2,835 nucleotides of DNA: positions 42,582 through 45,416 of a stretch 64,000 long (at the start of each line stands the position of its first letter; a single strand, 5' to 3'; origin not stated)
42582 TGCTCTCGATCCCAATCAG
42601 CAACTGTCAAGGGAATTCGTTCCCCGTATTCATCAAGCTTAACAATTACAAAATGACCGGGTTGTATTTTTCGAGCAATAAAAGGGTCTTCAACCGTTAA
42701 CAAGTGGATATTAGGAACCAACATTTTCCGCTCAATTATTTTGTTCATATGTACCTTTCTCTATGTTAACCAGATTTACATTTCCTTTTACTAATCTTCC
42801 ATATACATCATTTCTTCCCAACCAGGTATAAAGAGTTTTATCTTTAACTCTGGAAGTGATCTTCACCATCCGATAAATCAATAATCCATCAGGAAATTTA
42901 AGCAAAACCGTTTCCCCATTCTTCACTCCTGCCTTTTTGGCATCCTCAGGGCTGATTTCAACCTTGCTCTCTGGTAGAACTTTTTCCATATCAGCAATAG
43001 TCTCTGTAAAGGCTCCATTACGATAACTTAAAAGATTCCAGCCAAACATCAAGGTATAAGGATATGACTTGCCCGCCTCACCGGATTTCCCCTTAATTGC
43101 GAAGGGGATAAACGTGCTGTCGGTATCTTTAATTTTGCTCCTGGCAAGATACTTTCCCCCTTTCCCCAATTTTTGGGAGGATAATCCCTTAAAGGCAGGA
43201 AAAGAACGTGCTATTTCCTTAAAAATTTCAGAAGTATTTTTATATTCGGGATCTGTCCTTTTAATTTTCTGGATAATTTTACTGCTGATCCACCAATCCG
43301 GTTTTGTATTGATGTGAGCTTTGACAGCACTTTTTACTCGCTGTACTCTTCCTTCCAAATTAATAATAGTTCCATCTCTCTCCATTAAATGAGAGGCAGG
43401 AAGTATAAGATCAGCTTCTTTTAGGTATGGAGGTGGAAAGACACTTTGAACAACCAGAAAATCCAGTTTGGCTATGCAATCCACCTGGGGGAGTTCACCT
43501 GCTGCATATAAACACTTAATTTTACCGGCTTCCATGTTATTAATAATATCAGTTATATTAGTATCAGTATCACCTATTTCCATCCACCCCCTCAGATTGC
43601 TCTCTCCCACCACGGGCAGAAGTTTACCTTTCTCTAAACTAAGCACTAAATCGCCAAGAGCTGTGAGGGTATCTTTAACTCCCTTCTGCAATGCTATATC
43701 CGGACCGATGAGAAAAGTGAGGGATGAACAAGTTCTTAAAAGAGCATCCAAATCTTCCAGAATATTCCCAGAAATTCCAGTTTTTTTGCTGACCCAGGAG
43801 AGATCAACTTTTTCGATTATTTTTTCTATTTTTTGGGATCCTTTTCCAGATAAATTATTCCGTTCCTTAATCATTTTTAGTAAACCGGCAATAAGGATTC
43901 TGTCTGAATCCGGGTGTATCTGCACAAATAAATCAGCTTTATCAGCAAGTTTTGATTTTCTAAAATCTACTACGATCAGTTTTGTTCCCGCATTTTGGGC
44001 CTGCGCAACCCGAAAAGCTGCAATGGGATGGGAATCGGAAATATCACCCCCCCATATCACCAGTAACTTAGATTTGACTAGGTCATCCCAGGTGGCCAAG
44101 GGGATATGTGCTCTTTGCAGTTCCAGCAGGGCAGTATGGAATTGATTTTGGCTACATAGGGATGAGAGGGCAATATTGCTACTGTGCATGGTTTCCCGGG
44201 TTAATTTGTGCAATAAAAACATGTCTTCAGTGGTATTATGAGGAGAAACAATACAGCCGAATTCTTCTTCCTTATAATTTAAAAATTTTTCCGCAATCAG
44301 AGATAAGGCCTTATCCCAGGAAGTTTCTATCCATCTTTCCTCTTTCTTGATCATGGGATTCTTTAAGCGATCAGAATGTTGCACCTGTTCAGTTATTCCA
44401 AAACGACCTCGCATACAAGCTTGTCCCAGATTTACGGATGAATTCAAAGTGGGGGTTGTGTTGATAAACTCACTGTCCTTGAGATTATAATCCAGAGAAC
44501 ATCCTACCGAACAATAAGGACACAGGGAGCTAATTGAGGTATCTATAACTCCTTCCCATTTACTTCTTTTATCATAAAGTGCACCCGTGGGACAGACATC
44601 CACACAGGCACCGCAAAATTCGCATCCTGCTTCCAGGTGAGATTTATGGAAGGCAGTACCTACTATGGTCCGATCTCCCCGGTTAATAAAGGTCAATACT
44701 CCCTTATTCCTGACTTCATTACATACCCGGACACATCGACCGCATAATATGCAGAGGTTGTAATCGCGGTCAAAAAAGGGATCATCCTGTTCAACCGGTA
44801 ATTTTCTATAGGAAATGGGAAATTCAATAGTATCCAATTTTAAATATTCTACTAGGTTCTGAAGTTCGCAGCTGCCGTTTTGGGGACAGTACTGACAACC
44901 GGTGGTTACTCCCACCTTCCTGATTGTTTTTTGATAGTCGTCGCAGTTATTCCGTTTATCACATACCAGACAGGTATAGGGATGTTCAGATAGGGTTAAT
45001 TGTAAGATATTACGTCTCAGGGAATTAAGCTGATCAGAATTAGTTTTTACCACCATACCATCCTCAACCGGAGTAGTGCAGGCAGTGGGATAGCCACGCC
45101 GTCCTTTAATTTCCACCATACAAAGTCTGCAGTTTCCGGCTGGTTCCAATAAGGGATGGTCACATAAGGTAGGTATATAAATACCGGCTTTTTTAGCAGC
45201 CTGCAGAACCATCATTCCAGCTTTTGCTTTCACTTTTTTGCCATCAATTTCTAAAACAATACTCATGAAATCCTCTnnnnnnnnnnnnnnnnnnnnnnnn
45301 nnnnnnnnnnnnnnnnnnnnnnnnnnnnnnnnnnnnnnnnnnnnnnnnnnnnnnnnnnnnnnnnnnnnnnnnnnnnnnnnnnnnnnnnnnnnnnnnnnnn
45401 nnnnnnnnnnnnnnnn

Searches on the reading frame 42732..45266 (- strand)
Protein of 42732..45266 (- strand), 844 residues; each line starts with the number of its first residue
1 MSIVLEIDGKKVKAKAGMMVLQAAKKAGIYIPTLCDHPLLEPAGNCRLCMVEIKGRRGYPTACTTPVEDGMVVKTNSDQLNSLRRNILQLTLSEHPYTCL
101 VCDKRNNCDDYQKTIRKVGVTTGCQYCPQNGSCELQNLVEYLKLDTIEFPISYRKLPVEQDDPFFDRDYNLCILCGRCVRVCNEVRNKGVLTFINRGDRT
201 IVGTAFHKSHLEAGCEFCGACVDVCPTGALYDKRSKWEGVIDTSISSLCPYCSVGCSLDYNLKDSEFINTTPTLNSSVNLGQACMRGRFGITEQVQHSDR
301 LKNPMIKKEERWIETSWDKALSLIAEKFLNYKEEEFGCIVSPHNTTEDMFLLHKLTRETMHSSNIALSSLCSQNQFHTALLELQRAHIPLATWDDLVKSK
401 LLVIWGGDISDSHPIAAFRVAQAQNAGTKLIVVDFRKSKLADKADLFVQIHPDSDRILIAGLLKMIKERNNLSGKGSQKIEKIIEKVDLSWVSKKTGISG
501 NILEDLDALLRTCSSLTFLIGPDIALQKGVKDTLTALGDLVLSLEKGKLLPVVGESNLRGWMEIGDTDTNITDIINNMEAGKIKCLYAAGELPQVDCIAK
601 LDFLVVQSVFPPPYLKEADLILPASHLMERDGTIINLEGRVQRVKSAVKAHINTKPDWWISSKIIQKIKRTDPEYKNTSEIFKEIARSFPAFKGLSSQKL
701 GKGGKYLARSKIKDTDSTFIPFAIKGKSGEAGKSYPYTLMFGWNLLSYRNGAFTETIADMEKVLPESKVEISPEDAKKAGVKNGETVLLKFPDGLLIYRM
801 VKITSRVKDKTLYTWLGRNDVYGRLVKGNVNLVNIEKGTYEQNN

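Call 33: search_protein_families(library=pfam, proteins=[window:42732-45266:-], max_evalue=0.00001)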
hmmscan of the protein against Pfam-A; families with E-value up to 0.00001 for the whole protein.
window:42732-45266:- (844 aa): 10 families
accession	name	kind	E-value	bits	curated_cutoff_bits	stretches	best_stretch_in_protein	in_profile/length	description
PF00384.28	Molybdopterin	-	1.4e-38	133.3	24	1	300-666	1-352/353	Molybdopterin oxidoreductase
PF13510.11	Fer2_4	-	5.1e-22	78.2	22.8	1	3-77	4-81/82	2Fe-2S iron-sulfur cluster binding domain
PF10588.14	NADH-G_4Fe-4S_3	-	1.8e-13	50.2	27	1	84-109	1-26/40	NADH-ubiquinone oxidoreductase-G iron-sulfur binding region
PF22117.2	Fer4_Nqo3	-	1.7e-11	44.6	27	1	164-230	3-66/67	NADH-quinone oxidoreductase subunit 3, ferredoxin-like domain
PF04879.21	Molybdop_Fe4S4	-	2.5e-10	40.6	22.7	1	245-291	4-50/55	Molybdopterin oxidoreductase Fe4S4 domain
PF12838.12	Fer4_7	-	4.9e-08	33.8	27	1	172-229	2-52/52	4Fe-4S dicluster domain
PF00111.32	Fer2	-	1.1e-07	32.1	21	1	6-67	2-76/77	2Fe-2S iron-sulfur cluster binding domain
PF01568.27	Molydop_binding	-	3.4e-06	27.5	26.8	1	755-832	17-91/110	Molydopterin dinucleotide binding domain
PF00037.32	Fer4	-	3.4e-06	27.1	21.1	0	215-231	8-24/24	4Fe-4S binding domain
PF13187.11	Fer4_9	-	4.6e-06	27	27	0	172-229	2-51/52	4Fe-4S dicluster domain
